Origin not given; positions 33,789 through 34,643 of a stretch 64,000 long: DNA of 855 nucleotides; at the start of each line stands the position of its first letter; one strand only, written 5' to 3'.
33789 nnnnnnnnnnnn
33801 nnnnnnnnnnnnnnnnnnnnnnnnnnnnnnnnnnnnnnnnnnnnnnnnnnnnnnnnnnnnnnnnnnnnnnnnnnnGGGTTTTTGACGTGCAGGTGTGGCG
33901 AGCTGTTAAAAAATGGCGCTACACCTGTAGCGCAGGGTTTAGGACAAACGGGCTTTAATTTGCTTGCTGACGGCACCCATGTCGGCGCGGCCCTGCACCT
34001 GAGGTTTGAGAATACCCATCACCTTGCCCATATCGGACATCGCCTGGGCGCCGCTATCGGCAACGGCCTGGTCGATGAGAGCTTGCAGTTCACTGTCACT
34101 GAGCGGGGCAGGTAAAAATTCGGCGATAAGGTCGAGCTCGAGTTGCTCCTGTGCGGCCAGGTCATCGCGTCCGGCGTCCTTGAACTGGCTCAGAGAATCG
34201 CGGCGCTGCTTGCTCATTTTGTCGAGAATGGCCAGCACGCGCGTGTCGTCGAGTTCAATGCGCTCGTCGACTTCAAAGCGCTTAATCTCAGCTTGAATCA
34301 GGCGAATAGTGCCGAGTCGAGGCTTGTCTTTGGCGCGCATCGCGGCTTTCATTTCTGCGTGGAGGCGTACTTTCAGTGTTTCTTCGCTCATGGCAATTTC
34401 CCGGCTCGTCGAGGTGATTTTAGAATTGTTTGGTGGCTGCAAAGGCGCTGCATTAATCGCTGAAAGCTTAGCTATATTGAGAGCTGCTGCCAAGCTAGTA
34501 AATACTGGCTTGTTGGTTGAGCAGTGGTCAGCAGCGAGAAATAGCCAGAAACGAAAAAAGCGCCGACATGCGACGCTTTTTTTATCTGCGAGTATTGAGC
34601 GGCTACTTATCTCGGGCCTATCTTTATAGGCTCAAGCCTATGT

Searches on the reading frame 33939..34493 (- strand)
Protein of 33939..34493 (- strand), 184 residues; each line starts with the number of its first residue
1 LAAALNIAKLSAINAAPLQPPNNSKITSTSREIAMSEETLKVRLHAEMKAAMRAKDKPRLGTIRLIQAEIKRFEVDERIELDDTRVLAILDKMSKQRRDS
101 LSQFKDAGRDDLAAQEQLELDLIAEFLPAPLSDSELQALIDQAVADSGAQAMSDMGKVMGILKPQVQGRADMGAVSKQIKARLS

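Call 82: search_protein_families(library=pfam, proteins=[window:33939-34493:-], max_evalue=0.001)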
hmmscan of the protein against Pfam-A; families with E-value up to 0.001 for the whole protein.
window:33939-34493:- (184 aa): 1 family
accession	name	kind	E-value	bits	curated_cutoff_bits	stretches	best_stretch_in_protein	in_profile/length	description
PF09424.15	YqeY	-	2.3e-53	180.6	27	1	42-183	2-143/143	Yqey-like protein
